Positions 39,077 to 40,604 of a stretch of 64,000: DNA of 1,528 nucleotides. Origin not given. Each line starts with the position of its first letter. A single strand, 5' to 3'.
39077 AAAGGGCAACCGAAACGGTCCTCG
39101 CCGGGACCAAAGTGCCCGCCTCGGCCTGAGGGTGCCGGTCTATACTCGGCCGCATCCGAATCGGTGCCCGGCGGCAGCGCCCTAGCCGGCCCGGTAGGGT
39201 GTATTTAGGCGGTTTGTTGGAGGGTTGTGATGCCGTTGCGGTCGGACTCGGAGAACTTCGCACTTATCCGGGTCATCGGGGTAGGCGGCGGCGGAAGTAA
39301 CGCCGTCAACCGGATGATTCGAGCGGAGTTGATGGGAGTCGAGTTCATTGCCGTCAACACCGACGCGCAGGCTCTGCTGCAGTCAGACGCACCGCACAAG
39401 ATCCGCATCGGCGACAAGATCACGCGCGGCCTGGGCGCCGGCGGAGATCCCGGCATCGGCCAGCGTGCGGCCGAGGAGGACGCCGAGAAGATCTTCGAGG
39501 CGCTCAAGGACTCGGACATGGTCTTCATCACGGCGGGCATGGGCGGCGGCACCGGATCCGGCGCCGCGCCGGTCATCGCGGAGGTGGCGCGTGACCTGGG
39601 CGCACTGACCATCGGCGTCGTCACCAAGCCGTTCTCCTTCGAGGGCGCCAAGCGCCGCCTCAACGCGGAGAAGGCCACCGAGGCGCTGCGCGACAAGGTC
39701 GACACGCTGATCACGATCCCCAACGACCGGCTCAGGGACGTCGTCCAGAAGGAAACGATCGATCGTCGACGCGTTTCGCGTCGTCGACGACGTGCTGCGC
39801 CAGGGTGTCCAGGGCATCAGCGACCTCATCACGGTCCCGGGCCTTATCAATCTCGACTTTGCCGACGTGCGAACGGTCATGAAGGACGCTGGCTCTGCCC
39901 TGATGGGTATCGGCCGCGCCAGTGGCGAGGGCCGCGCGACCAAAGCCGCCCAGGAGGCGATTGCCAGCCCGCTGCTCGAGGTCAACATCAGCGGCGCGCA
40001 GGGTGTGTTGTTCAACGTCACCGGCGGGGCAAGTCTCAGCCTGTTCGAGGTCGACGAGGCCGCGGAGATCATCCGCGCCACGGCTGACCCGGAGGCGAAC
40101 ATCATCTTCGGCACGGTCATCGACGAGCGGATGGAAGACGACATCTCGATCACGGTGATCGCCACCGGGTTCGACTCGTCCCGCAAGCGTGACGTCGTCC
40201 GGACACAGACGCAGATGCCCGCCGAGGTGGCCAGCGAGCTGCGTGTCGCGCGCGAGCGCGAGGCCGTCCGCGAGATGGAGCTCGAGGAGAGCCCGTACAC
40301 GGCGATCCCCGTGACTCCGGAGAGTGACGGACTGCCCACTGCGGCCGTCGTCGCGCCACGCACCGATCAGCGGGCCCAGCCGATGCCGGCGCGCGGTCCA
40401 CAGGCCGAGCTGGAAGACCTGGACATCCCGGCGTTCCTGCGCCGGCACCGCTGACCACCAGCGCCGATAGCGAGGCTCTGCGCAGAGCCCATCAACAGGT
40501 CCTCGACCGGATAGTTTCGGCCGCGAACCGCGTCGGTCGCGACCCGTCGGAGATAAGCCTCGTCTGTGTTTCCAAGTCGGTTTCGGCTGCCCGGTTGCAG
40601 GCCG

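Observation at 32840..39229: A cyclic-nucleotide / STAND-NTPase gene island is wedged between ftsA and ftsZ inside the dcw cluster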

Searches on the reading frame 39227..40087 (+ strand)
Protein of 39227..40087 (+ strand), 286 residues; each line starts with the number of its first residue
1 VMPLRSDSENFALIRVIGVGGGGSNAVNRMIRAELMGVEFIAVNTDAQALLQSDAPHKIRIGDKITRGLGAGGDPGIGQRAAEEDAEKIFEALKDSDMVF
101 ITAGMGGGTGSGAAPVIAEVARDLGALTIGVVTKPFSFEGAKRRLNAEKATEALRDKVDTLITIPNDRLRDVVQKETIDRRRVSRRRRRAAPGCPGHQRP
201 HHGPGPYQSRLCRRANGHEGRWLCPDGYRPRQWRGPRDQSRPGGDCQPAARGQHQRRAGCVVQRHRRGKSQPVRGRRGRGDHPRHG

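Call 4: search_protein_families(library=pfam, proteins=[window:39227-40087:+], max_evalue=0.01)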
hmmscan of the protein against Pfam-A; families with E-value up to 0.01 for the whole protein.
window:39227-40087:+ (286 aa): 2 families
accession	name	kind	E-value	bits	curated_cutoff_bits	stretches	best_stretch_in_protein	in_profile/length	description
PF00091.31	Tubulin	-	2.1e-50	172.1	33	1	14-173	2-189/190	Tubulin/FtsZ family, GTPase domain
PF13809.12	Tubulin_2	-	0.0019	17.9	27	0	97-123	162-188/356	Tubulin like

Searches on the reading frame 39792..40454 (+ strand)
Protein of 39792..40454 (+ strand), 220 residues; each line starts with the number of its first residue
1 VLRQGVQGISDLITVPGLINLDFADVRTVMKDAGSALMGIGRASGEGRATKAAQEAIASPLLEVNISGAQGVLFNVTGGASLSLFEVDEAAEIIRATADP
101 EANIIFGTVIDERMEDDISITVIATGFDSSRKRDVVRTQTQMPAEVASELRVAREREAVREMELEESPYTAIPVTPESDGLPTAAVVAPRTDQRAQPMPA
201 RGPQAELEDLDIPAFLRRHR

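Call 4: search_protein_families(library=pfam, proteins=[window:39792-40454:+], max_evalue=0.01)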
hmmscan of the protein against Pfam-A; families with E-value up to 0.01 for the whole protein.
window:39792-40454:+ (220 aa): 1 family
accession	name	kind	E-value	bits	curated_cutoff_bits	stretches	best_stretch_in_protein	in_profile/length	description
PF12327.13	FtsZ_C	-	4.8e-37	126.6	27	1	34-128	1-95/95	FtsZ family, C-terminal domain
